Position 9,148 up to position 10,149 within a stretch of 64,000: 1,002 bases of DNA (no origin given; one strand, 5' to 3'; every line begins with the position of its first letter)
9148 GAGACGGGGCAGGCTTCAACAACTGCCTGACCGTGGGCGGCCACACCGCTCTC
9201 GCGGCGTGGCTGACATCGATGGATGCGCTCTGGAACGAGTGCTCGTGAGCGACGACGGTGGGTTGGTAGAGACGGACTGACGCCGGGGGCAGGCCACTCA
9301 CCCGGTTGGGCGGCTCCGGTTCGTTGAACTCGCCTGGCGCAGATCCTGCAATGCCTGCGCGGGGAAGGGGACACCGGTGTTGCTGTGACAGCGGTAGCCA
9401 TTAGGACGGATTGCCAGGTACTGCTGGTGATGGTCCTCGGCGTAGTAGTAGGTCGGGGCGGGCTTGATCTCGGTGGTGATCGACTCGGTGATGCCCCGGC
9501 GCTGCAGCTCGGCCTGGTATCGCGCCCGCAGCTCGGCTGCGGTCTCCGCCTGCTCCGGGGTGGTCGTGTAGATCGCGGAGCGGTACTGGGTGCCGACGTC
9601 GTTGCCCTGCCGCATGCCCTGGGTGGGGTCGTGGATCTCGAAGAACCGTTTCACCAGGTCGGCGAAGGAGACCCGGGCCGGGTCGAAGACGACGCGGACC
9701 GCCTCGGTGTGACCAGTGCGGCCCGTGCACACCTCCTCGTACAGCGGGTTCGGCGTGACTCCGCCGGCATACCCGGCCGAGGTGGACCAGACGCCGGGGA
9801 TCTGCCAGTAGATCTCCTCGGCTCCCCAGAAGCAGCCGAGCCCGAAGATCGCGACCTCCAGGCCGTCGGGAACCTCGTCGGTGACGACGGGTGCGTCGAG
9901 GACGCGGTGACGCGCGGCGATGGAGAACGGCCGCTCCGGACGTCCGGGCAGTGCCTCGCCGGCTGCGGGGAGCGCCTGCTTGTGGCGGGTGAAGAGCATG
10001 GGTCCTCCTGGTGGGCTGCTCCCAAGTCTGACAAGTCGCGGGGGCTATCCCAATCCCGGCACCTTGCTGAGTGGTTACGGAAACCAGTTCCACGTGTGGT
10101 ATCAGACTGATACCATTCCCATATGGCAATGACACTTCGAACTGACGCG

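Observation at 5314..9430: Second accretion zone: three in-frame copies of the msrA 3' end, each with its own stop codon, separate cassettes downstream of msrA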

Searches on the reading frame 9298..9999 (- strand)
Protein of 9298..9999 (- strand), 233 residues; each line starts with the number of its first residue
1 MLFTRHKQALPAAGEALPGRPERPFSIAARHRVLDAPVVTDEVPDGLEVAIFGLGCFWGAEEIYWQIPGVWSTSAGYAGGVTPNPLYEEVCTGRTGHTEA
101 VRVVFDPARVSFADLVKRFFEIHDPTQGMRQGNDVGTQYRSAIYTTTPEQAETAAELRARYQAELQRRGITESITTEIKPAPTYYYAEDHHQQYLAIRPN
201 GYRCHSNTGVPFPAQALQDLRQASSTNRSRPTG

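Call 9: search_protein_families(library=pfam, proteins=[window:9298-9999:-], max_evalue=0.01)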
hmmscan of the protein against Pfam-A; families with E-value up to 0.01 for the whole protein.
window:9298-9999:- (233 aa): 1 family
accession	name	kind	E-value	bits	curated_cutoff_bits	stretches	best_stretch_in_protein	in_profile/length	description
PF01625.27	PMSR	-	2.7e-60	203.5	23.7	1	50-203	2-152/153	Peptide methionine sulfoxide reductase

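Call 11: find_related_loci(query=window:9298-9999:-, collection=genome_contigs, flank=10000)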
Query window:9298-9999:- (233 aa) in genome_contigs; peptide patterns used: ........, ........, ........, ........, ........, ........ (x = any residue, [..] = any of these).
600 stretches matched a pattern (row limit reached: there are more); 571 encode a relative of the query (tblastn E <= 1e-3); the best 80 are kept; 80 distinct loci.
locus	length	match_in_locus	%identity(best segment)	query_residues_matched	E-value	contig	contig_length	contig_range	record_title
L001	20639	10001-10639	79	1-214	2e-112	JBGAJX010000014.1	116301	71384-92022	MAG: Marmoricola sp. isolate MAG_AAO_H125.61 AAOH125-61_opera_contig_675, whole genome shotgun sequence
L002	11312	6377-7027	76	1-216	1e-111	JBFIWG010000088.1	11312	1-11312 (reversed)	MAG: Nocardioidaceae bacterium isolate Mix_sand13.2021.11.Z.77 k141_433079_length_11312_cov_14.1020, whole genome shotgu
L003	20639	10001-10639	75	2-215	4e-111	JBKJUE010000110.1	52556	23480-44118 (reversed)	MAG: Nocardioides sp. isolate ant_bin.65 S1Ck117_3333466_flag_1_multi_31.0000_len_52556, whole genome shotgun sequence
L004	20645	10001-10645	75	1-216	5e-111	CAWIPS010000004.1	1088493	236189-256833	MAG: uncultured Actinomycetota bacterium isolate MFD01721.bin.1.290 genome assembly, contig: contig_1955, whole genome s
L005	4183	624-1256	80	2-213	5e-111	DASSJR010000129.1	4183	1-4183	MAG TPA_asm: Nocardioides sp. isolate SMAG_U1120 k141_665724, whole genome shotgun sequence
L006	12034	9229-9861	78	2-213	6e-110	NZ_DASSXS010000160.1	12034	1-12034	MAG: Nocardioides sp. isolate SMAG_U656 k141_1402307, whole genome shotgun sequence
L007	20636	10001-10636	78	1-213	1e-109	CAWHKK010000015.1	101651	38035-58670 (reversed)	MAG: uncultured Actinomycetota bacterium isolate MFD02581.bin.2.151 genome assembly, contig: contig_25633, whole genome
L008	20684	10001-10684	75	2-231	2e-109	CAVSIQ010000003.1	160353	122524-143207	MAG: uncultured Actinomycetota bacterium isolate MFD01721.bin.2.94 genome assembly, contig: contig_30100, whole genome s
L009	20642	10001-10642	75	1-215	1e-108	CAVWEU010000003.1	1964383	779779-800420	MAG: uncultured Actinomycetota bacterium isolate MFD01275.bin.1.9 genome assembly, contig: contig_4136, whole genome sho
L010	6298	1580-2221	74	2-216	1e-108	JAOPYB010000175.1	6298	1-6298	MAG: Nocardioides sp. isolate RYN_216 scaffold_361825, whole genome shotgun sequence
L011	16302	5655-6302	75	2-216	2e-108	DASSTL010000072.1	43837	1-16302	MAG TPA_asm: Nocardioides sp. isolate SMAG_U540 k141_1682839, whole genome shotgun sequence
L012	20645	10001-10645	75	1-216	4e-108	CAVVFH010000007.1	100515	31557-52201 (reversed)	MAG: uncultured Actinomycetota bacterium isolate MFD01721.bin.2.51 genome assembly, contig: contig_62634, whole genome s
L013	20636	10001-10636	76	1-212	6e-108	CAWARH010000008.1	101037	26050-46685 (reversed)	MAG: uncultured Actinomycetota bacterium isolate MFD02581.bin.1.270 genome assembly, contig: contig_3324, whole genome s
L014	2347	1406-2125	69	2-233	2e-112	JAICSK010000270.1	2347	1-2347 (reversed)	MAG: Nocardioides sp. isolate GZL_HYHR_2_bin.50 k141_1930030_length_2347_cov_11.0000, whole genome shotgun sequence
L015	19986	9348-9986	74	1-214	2e-107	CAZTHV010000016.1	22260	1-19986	MAG TPA_asm: uncultured Marmoricola sp. isolate SRP344714_co1_1 genome assembly, contig: NODE_4434_length_22260_cov_3.87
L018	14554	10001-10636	77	1-213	3e-107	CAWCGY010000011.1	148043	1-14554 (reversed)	MAG: uncultured Actinomycetota bacterium isolate MFD01275.bin.2.194 genome assembly, contig: contig_1540, whole genome s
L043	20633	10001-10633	73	2-213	3e-105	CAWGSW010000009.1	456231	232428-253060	MAG: uncultured Actinomycetota bacterium isolate MFD05674.bin.1.232 genome assembly, contig: contig_32734, whole genome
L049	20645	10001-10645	73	1-216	2e-104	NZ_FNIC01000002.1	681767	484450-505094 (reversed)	Nocardioides szechwanensis strain CGMCC 1.11147, whole genome shotgun sequence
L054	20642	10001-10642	73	1-213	2e-104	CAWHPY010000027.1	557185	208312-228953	MAG: uncultured Actinomycetota bacterium isolate MFD08497.bin.1.115 genome assembly, contig: contig_50697, whole genome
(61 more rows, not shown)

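Call 20: find_encoding_contigs(protein=window:9298-9999:-, flank=10000, max_places=10)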
Protein window:9298-9999:- (233 aa): no gene with exactly this product is on record in the collection.

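Call 56: search_protein_families(library=pfam, proteins=[L049:11206-11556:-, L049:11847-12368:-, L049:12623-14899:+, L049:15613-16206:-, L007:10940-12115:+, L007:12318-12794:-, L018:11421-12293:+, L043:11238-12146:-, L043:13276-14007:+, L054:10778-12319:-], max_evalue=0.01)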
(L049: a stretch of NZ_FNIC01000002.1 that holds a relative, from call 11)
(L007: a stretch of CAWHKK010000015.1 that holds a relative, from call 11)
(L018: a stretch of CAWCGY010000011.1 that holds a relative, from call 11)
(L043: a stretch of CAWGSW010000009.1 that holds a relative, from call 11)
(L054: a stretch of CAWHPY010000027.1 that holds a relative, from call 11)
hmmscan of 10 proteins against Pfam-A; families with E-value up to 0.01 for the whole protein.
L049:11206-11556:- (116 aa): 0 families

L049:11847-12368:- (173 aa): 3 families
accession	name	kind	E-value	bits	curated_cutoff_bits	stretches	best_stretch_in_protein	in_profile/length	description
PF13474.12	SnoaL_3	-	1.1e-09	39.2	22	1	59-168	7-115/121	SnoaL-like domain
PF12680.13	SnoaL_2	-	1.2e-05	26.3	27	1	57-163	4-100/102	SnoaL-like domain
PF14534.12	DUF4440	-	1.2e-05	26.1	25.2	1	62-164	10-107/107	Domain of unknown function (DUF4440)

L049:12623-14899:+ (758 aa): 2 families
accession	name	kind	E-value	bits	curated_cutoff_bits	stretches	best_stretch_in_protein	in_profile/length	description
PF06863.17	DUF1254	-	7.3e-14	52.5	22.2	1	130-245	16-118/133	Protein of unknown function (DUF1254)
PF06742.16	DUF1214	-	7e-11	43.1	25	1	662-700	62-98/112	Protein of unknown function (DUF1214)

L049:15613-16206:- (197 aa): 0 families

L007:10940-12115:+ (391 aa): 0 families

L007:12318-12794:- (158 aa): 4 families
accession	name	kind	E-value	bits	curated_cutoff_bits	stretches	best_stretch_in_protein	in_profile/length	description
PF03061.28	4HBT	-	6e-14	52.6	20.6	1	68-144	2-78/79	Thioesterase superfamily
PF13622.12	4HBT_3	-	2.4e-07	31.3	24.3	1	67-152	8-83/83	Acyl-CoA thioesterase N-terminal domain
PF14539.12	DUF4442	-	7.5e-06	26.6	25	1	29-153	8-132/132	Domain of unknown function (DUF4442)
PF20789.3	4HBT_3C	-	0.0023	18.6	24.1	1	74-150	61-137/140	Acyl-CoA thioesterase C-terminal domain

L018:11421-12293:+ (290 aa): 2 families
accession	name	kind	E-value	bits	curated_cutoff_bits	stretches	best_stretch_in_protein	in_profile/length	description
PF00722.28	Glyco_hydro_16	-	5.6e-08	32.9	22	1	115-250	26-141/175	Glycosyl hydrolases family 16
PF13385.13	Laminin_G_3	-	0.0016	19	27.6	1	174-243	39-104/151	Concanavalin A-like lectin/glucanases superfamily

L043:11238-12146:- (302 aa): 6 families
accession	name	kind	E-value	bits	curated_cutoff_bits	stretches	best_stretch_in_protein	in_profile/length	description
PF00106.31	adh_short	-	5.1e-49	166.9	26.6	1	27-215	2-193/195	short chain dehydrogenase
PF13561.12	adh_short_C2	-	2.8e-34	119.2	27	1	32-213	1-185/236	Enoyl-(Acyl carrier protein) reductase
PF08659.16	KR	-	8e-10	39.4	22.6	1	27-181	2-159/180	KR domain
PF13460.12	NAD_binding_10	-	1.2e-05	25.7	27.2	1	32-90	1-59/184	NAD(P)H-binding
PF01370.27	Epimerase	-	0.0016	18.4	20.9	1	29-141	2-103/240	NAD dependent epimerase/dehydratase family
PF08643.16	DUF1776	-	0.0041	17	25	1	106-204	100-199/294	Fungal family of unknown function (DUF1776)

L043:13276-14007:+ (243 aa): 3 families
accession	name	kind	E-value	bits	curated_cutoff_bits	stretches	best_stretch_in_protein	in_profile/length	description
PF00196.25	GerE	-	1.7e-15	56.8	23.5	1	158-210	3-55/57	Bacterial regulatory proteins, luxR family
PF00072.30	Response_reg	-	9.4e-06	26.2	30.2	1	24-126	2-110/111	Response regulator receiver domain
PF08281.18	Sigma70_r4_2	-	2.8e-05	24.1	25.7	1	157-200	10-54/54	Sigma-70, region 4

L054:10778-12319:- (513 aa): 2 families
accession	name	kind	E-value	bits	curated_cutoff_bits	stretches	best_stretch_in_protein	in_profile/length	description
PF00282.25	Pyridoxal_deC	-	1.7e-61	208.4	27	1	100-427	20-374/375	Pyridoxal-dependent decarboxylase conserved domain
PF00266.25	Aminotran_5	-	0.0016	17.9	21.5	1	153-340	51-217/371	Aminotransferase class-V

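Call 57: find_homologous_proteins(query=L049:11206-11556:-, max_evalue=0.001)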
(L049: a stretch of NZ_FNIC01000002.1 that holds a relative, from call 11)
Query L049:11206-11556:- (116 aa): 499 proteins with E <= 0.001 among 511 candidates; the best 120 are listed.
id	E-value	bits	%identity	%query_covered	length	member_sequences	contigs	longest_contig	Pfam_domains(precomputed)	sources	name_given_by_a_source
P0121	8.8e-52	192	99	75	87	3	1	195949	-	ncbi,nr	ncbi:hypothetical protein NSZ01_27240 [Nocardioides szechwanensis]|nr:hypothetical protein NSZ01_272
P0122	2.0e-35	139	89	63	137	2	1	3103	-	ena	-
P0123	2.0e-34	136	86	63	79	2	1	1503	-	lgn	-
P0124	3.4e-34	135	86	63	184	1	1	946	PF00589.28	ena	-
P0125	6.3e-34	134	85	63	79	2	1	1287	-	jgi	jgi:hypothetical protein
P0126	3.4e-33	132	85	63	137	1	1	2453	-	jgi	jgi:hypothetical protein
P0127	5.1e-33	132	82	63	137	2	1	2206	-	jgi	-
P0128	6.0e-33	131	84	63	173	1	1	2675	-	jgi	jgi:hypothetical protein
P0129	7.8e-33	131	81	63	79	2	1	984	-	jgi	jgi:hypothetical protein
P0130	2.4e-32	129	84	63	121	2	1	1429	-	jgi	-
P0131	3.5e-32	129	48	86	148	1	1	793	-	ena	-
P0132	3.5e-32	129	82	63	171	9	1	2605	PF00589.28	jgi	jgi:hypothetical protein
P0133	4.2e-32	129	84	63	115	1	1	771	-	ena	-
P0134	6.9e-32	128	84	59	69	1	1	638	-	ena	-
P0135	1.2e-31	127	81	63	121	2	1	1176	-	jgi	jgi:hypothetical protein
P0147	3.5e-30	122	72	72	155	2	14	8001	PF00589.28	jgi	jgi:hypothetical protein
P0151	7.7e-30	121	71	72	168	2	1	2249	PF00589.28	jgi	jgi:Phage integrase family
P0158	5.8e-29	118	71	72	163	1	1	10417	PF00589.28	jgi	jgi:hypothetical protein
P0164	1.2e-28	117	78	63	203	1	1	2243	PF00589.28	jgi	jgi:hypothetical protein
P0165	1.2e-28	117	77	63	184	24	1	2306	PF00589.28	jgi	jgi:hypothetical protein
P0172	5.4e-28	115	74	63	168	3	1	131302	PF00589.28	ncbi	-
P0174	6.3e-28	115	66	72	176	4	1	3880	PF00589.28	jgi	jgi:hypothetical protein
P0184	2.1e-27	113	74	63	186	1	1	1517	PF00589.28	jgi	-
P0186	2.6e-27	113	73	63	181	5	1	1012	PF00589.28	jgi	jgi:hypothetical protein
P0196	7.0e-27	112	66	72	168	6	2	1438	PF00589.28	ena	-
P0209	2.4e-26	110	73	63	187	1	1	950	PF00589.28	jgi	jgi:hypothetical protein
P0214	3.6e-26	109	65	68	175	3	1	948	PF00589.28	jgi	jgi:hypothetical protein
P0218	4.5e-26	109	71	63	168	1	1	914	PF00589.28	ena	-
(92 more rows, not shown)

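Call 59: find_related_loci(query=P0124, collection=metagenome_contigs, flank=7000)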
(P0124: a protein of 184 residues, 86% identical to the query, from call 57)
Query P0124 (184 aa) in metagenome_contigs; peptide patterns used: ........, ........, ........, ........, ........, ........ (x = any residue, [..] = any of these).
600 stretches matched a pattern (row limit reached: there are more); 539 encode a relative of the query (tblastn E <= 1e-3); the best 80 are kept; 80 distinct loci.
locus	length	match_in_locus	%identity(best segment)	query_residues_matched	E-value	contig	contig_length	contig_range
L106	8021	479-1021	83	4-184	2e-99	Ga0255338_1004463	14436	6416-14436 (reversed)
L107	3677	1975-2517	81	4-184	4e-99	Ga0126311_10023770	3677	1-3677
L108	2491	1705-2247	80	4-184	1e-98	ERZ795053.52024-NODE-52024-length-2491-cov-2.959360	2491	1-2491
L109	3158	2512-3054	78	4-184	1e-94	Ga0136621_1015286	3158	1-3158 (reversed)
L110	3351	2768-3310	78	4-184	3e-93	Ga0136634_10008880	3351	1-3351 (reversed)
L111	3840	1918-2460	75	4-184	6e-91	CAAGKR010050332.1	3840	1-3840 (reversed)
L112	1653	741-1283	74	4-184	6e-95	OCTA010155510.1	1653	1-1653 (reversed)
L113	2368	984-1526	75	4-184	4e-92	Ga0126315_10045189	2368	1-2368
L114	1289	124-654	75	4-180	2e-95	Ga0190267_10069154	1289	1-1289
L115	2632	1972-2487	76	4-175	5e-90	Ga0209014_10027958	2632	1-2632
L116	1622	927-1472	73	4-184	9e-93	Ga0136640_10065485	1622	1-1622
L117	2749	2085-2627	73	4-184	9e-89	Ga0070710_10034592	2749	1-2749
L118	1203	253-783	75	4-180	5e-94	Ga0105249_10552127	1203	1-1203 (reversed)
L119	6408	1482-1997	76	4-175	2e-86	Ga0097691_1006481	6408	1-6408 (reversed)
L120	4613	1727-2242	75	4-175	1e-86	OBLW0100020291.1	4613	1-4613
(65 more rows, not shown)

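Call 70: search_protein_families(library=pfam, alignment_id=A3, max_evalue=0.00001)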
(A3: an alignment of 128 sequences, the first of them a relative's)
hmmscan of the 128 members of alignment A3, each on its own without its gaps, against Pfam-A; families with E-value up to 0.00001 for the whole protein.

A. member 1, L001:11106-11948:+ (281 aa): 0 families

B. families by the number of members that match (of 128 scanned): 94 families (the first 25 are shown)
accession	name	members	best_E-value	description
PF03109.22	ABC1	13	1.2e-51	ABC1 atypical kinase-like domain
PF02837.24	Glyco_hydro_2_N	5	1.3e-13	Glycosyl hydrolases family 2, sugar binding domain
PF22666.2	Glyco_hydro_2_N2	5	1.4e-10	Glycosyl hydrolase 2 galactose-binding domain-like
PF00703.27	Glyco_hydro_2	5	3.3e-09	Glycosyl hydrolases family 2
PF18029.7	Glyoxalase_6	4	1.5e-37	Glyoxalase-like domain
PF00072.30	Response_reg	3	7.7e-28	Response regulator receiver domain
PF00353.25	HemolysinCabind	3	4.6e-24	RTX calcium-binding nonapeptide repeat (4 copies)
PF02720.22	DUF222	3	1.4e-23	Domain of unknown function (DUF222)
PF12697.13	Abhydrolase_6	3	1.1e-09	Alpha/beta hydrolase family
PF02836.23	Glyco_hydro_2_C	3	7.6e-07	Glycosyl hydrolases family 2, TIM barrel domain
PF13561.12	adh_short_C2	2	1.4e-62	Enoyl-(Acyl carrier protein) reductase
PF00106.31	adh_short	2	2e-51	short chain dehydrogenase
PF07969.17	Amidohydro_3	2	1.9e-40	Amidohydrolase family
PF00041.27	fn3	2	1.2e-28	Fibronectin type III domain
PF01757.29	Acyl_transf_3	2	5.3e-26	Acyltransferase domain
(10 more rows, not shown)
